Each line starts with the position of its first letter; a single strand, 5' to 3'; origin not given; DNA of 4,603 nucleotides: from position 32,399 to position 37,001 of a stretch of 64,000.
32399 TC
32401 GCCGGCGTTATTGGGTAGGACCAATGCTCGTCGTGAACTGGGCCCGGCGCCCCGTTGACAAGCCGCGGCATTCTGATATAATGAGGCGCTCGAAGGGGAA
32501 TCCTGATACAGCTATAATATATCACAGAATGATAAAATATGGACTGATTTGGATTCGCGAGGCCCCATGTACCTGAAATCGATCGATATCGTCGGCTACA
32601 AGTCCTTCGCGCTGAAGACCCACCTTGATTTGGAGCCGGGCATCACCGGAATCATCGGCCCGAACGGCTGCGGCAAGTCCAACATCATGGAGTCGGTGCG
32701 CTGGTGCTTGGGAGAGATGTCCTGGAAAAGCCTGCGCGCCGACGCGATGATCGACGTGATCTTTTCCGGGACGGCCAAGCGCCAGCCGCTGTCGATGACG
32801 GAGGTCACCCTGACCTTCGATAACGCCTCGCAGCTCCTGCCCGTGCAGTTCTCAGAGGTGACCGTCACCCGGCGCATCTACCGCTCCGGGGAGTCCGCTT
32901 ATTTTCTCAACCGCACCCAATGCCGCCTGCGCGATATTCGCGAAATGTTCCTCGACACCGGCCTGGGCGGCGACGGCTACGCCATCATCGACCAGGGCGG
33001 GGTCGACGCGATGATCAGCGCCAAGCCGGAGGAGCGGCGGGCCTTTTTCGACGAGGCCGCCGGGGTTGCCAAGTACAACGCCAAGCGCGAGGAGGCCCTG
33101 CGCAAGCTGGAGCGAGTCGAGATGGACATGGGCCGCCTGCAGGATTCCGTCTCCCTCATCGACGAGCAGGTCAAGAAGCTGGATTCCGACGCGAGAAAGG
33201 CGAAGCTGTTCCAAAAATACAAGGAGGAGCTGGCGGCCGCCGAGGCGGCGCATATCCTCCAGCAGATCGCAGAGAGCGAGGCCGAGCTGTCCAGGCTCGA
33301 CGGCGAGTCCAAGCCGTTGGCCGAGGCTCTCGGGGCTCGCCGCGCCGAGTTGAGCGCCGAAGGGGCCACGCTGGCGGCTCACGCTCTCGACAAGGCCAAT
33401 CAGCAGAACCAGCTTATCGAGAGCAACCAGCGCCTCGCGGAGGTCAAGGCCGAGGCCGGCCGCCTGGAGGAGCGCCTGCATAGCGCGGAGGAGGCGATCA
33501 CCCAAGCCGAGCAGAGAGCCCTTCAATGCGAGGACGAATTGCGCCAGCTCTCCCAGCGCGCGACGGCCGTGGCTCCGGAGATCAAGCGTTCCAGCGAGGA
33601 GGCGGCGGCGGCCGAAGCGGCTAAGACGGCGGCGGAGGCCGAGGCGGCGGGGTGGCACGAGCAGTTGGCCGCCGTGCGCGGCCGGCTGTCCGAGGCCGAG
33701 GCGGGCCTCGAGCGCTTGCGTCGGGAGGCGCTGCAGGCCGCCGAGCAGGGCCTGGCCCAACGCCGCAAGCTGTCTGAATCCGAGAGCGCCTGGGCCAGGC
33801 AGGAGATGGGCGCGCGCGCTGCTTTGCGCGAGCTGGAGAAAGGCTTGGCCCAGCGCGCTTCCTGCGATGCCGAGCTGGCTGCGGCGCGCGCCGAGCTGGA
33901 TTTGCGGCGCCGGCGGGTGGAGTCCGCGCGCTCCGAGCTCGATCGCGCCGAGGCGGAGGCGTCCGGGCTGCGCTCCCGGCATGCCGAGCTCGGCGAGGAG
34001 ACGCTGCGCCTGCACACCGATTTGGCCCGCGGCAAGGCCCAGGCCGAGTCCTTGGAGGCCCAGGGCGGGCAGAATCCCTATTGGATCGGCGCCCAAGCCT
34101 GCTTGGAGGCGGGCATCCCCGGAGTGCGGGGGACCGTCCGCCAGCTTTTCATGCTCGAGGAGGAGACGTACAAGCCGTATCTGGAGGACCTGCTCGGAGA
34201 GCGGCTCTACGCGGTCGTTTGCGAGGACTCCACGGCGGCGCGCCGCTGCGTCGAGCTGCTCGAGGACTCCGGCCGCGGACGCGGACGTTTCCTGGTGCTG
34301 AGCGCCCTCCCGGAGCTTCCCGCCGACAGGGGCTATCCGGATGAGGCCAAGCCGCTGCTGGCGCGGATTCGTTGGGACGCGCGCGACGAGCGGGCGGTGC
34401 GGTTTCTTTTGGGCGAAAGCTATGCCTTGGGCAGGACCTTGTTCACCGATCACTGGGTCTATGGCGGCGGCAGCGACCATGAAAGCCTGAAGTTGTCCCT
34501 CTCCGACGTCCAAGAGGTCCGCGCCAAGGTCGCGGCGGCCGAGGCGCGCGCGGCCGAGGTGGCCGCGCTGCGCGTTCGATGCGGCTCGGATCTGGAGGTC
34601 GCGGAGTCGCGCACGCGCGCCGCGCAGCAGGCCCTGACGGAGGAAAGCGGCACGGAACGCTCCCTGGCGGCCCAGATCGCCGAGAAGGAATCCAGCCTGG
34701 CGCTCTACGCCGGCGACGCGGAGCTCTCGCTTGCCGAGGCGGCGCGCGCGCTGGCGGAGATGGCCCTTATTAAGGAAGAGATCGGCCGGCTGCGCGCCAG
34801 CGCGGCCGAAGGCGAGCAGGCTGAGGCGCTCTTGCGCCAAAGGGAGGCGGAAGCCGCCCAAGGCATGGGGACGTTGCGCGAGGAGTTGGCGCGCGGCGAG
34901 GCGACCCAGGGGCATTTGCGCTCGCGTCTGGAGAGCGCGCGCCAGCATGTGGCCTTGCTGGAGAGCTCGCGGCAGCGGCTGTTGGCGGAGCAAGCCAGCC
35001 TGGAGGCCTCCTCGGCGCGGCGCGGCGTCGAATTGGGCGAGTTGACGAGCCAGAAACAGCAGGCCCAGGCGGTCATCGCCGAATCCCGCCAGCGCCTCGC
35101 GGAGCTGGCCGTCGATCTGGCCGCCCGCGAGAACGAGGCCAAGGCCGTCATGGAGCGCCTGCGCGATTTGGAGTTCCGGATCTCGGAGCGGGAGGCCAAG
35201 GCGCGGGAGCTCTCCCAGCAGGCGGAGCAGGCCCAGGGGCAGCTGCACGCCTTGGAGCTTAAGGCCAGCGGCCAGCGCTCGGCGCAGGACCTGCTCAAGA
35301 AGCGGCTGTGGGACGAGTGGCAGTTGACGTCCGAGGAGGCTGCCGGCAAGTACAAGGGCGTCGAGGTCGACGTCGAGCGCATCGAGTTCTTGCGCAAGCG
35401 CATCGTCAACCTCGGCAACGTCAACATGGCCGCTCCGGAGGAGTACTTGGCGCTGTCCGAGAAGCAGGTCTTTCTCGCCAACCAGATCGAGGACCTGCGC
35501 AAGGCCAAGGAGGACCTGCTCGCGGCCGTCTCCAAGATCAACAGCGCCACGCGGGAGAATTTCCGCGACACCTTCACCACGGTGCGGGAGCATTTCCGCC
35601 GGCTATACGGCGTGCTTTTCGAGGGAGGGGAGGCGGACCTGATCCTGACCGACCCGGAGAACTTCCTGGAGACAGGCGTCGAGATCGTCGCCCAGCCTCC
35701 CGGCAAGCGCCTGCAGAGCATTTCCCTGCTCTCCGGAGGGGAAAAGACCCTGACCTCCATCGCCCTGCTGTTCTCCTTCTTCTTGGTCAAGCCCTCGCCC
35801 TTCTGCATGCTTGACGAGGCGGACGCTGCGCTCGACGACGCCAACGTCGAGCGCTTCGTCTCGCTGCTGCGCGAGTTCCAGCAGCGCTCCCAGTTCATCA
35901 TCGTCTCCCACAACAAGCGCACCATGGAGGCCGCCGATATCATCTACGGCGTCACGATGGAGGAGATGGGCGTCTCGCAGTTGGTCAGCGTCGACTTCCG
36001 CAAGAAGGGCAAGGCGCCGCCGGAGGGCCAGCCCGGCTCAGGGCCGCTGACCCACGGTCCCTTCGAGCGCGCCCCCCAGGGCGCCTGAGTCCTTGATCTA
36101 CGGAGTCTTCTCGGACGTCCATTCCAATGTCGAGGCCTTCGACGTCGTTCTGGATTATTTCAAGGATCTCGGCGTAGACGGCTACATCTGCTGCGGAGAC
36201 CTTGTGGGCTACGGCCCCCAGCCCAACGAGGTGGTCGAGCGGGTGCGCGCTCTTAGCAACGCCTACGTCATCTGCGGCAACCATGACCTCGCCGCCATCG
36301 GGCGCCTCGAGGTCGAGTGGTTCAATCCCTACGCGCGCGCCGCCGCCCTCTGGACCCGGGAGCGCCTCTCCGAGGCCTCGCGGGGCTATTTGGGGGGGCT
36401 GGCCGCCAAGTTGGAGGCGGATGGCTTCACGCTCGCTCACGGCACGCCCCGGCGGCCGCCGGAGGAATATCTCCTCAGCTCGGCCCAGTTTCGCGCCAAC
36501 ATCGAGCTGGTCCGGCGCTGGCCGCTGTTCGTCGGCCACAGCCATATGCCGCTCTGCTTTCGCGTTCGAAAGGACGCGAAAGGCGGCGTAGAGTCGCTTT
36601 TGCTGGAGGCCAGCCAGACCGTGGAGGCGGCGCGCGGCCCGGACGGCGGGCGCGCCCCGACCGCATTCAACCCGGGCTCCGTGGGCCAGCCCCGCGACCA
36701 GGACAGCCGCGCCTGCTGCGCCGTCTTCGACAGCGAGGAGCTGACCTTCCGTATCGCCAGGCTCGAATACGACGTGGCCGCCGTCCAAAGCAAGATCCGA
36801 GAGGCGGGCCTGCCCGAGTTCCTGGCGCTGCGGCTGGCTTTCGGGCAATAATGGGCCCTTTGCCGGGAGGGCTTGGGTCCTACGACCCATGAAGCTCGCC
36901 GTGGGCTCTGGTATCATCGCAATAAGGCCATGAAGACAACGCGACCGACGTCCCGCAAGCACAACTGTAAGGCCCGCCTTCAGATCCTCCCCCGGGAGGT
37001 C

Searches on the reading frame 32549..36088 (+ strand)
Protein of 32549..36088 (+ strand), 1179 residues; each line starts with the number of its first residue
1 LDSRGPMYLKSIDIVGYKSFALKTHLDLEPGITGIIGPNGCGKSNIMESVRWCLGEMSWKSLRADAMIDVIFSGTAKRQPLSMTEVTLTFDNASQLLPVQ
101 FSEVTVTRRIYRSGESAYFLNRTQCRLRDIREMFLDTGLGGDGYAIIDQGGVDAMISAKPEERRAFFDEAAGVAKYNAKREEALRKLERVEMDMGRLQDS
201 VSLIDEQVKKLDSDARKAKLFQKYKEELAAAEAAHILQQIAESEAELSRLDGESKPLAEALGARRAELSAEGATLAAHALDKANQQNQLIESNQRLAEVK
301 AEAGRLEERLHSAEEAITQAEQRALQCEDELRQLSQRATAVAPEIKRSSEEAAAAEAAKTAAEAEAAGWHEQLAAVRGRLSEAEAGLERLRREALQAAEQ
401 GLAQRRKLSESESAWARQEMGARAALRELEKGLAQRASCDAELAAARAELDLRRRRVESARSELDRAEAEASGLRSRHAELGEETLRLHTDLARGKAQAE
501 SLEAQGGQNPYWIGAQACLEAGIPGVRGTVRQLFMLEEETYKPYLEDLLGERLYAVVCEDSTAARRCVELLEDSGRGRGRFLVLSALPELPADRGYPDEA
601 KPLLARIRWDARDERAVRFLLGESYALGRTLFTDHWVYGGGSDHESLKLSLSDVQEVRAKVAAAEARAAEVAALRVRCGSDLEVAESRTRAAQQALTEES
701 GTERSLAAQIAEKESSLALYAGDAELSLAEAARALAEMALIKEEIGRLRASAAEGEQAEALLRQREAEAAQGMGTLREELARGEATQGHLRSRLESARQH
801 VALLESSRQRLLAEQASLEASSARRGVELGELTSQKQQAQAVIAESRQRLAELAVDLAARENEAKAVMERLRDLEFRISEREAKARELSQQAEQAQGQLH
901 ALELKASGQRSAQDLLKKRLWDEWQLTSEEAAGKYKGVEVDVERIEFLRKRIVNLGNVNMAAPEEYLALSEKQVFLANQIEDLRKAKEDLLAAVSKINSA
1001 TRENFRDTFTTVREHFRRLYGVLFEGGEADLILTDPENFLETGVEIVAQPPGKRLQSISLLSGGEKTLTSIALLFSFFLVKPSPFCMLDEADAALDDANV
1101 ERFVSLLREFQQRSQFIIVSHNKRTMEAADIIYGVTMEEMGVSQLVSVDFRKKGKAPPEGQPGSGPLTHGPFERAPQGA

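Call 14: search_protein_families(library=pfam, proteins=[window:32549-36088:+], max_evalue=0.01)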
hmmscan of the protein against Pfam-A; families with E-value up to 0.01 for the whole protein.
window:32549-36088:+ (1179 aa): 7 families
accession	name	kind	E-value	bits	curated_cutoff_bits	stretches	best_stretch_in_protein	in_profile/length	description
PF02463.25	SMC_N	-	1.1e-65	221.7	40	1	8-1143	1-219/220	RecF/RecN/SMC N terminal domain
PF13476.12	AAA_23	-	3e-15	57.8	27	1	11-247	1-200/201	AAA domain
PF06470.18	SMC_hinge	-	9e-13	49.1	22.5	1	524-624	2-103/116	SMC proteins Flexible Hinge Domain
PF13304.12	AAA_21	-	1.6e-11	45.2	27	2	32-63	1-26/304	AAA domain, putative AbiEii toxin, Type IV TA system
PF13175.12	AAA_15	-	1.1e-07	32.3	32.1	1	7-60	1-53/374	AAA ATPase domain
PF13558.12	SbcC_Walker_B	-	0.00017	22.2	27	1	1034-1108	4-89/90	SbcC/RAD50-like, Walker B motif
PF00005.33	ABC_tran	-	0.0029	18.7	25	0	27-49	7-30/137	ABC transporter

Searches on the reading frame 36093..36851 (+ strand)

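Call 14: search_protein_families(library=pfam, proteins=[window:36093-36851:+], max_evalue=0.01)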
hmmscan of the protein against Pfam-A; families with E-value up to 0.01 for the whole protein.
window:36093-36851:+ (252 aa): 3 families
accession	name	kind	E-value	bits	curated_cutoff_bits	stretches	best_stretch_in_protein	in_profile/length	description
PF12850.12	Metallophos_2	-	8.7e-19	68.5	27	1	1-215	1-152/154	Calcineurin-like phosphoesterase superfamily domain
PF00149.33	Metallophos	-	4.6e-12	47.2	21.5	1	4-153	4-159/191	Calcineurin-like phosphoesterase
PF06874.16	FBPase_2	-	0.0061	15.3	27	0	22-70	178-226/639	Firmicute fructose-1,6-bisphosphatase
